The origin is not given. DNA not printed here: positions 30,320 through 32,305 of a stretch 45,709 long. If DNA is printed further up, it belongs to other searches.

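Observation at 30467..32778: Duplicated Tim44-like / zinc-ribbon protein with a G/S/Y-rich tract, translationally coupled (GTGA) to a small 2-TM protein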

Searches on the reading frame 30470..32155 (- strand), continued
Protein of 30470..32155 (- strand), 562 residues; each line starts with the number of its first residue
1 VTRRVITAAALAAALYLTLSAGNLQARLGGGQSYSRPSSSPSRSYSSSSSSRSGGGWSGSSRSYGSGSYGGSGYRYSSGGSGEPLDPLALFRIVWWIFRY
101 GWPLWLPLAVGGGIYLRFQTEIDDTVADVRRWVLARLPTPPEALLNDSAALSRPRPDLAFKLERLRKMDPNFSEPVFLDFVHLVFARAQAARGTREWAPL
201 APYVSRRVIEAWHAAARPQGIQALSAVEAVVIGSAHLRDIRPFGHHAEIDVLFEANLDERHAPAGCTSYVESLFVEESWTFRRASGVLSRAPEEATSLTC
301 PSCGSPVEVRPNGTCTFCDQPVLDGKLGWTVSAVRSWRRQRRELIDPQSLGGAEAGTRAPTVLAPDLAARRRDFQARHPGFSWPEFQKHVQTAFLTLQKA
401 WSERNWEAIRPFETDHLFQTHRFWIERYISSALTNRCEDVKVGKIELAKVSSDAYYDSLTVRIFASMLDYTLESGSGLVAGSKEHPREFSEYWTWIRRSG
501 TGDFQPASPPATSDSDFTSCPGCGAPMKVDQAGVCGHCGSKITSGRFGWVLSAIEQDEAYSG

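Call 45: fold_search(model_id=the predicted structure, library=pdb)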
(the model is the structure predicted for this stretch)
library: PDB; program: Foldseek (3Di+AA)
matches with E <= 10: 768; with E <= 0.001: 20
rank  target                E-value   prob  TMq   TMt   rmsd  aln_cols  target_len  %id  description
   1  6i9r_d                1.9e-04  1.00  0.19  0.44   7.7       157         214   15  Large subunit of the human mitochondrial ribosome in complex with Virginiamycin M and Quinupristin (released 2020-07-08)
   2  9hcf_d                2.0e-04  1.00  0.20  0.44  10.7       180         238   15  Mouse mitoribosome large subunit assembly intermediate bound to NSUN4, METRF4, GTPBP7, GTPBP10 and the MALSU-L0R8F8-mt (released 2025-07-09)
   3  6zm5_d                2.2e-04  1.00  0.19  0.40   8.3       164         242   17  Human mitochondrial ribosome in complex with OXA1L, mRNA, A/A tRNA, P/P tRNA and nascent polypeptide (released 2021-01-13)
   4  7po4_d                2.5e-04  1.00  0.19  0.40   8.2       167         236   16  Assembly intermediate of human mitochondrial ribosome large subunit (largely unfolded rRNA with MALSU1, L0R8F8 and ACP (released 2022-06-15)
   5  7o9m_d                2.5e-04  1.00  0.19  0.44  11.3       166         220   14  Human mitochondrial ribosome large subunit assembly intermediate with MTERF4-NSUN4, MRM2, MTG1 and the MALSU module (released 2021-06-30)
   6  7o9k_d                2.7e-04  1.00  0.19  0.43  11.2       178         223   14  Human mitochondrial ribosome large subunit assembly intermediate with MTERF4-NSUN4, MRM2, MTG1, the MALSU module, GTPB (released 2021-06-30)
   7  9hch_d                2.8e-04  1.00  0.20  0.49   6.7       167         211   16  Mouse mitoribosome large subunit assembly intermediate bound to NSUN4, METRF4, GTPBP7 and the MALSU1-L0R8F8-mt-ACP com (released 2025-06-18)
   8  9e9c_d                2.8e-04  1.00  0.21  0.44  10.9       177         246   17  Mouse mitoribosome large subunit assembly intermediate bound to NSUN4, METRF4, GTPBP7, GTPBP10 and the MALSU1-L0R8F8-m (released 2025-08-06)
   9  7ods_d                3.0e-04  1.00  0.19  0.43   5.3       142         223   15  State B of the human mitoribosomal large subunit assembly intermediate (released 2021-06-23)
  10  9hcg_d                3.7e-04  1.00  0.20  0.50  11.2       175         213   18  Mouse mitoribosome large subunit assembly intermediate bound to NSUN4, METRF4, MRM2, GTPBP7 and MALSU1-L0R8F8-mt-ACP c (released 2025-06-18)
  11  7qi4_d                3.7e-04  1.00  0.19  0.40   7.4       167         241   15  Human mitochondrial ribosome at 2.2 A resolution (bound to partly built tRNAs and mRNA) (released 2022-07-13)
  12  2cw9                  3.9e-04  1.00  0.22  0.59   5.2       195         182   12  Crystal structure of human Tim44 C-terminal domain (released 2005-12-17)
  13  8qsj_d                4.2e-04  1.00  0.19  0.38   7.6       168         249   14  Human mitoribosomal large subunit assembly intermediate 2 with GTPBP7 (released 2023-12-13)
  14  6zm6_d                4.9e-04  1.00  0.19  0.38   5.3       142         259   15  Human mitochondrial ribosome in complex with mRNA, A/A tRNA and P/P tRNA (released 2021-01-13)
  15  8rri_d                5.8e-04  1.00  0.18  0.40   9.4       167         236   15  Human mitochondrial ribosome in complex with antibiotic tigecycline (released 2025-03-12)
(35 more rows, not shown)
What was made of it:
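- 30488..31057 (-): Tim44-like module 2 (residues 367-556). Fold matches to mL45 and Tim44 (call 45).
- On Tim44-like domain (Pfam PF04280): TcpC, ARC6, CaMKII and VirB8-like folds come later with weaker scores (call 45).
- Closest known: Tim44 C-terminal domain, mL45 and Mba1. Same: The model's best PDB matches are mL45 and Tim44 structures 2CW9, 3QK9, 2FXT and 9J9B_C (call 45).
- Tim44 C-terminal domains were crystallised with a detergent bound (3QK9, a yeast Tim44 complex with Cymal-3, listed in call 45). The best structural matches are mL45 in mitoribosome large subunits, E about 2e-4 (call 45). Fold similarity to Tim44 in TIM23 complexes 9J9B and 8E1M (call 45).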

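Call 68: search_protein_representatives(alignment_id=A1)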
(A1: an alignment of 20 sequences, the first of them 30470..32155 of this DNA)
Query: 20 sequences, 508 profile positions. Proteins with E-value up to 0.001 (for the whole library): 8144; up to 1e-10: 4268; up to 1e-30: 1774. The best 150 are listed.
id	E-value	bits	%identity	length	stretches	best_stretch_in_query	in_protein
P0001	2.3e-198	676.2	-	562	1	1-508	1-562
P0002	2.8e-193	659.5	-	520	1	8-508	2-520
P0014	4.3e-193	658.9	-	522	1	3-508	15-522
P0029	3.1e-188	642.8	-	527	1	7-508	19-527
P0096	3.6e-184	629.4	-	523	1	10-508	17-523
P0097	7.8e-182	621.7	-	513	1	8-508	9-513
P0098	3.7e-173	593.1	-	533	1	21-507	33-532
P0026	5.3e-173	592.6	-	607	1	3-507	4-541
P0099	5.5e-173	592.5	-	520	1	6-508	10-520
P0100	5.8e-173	592.5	-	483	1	22-508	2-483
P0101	9.0e-173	591.8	-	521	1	3-506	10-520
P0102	2.4e-172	590.4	-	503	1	7-508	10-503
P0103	3.6e-172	589.8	-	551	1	3-508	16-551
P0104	5.2e-171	586.0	-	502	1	1-508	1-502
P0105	5.5e-171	586.0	-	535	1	9-508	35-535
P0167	5.0e-150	516.8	-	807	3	7-508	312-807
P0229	1.4e-141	488.9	-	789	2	5-508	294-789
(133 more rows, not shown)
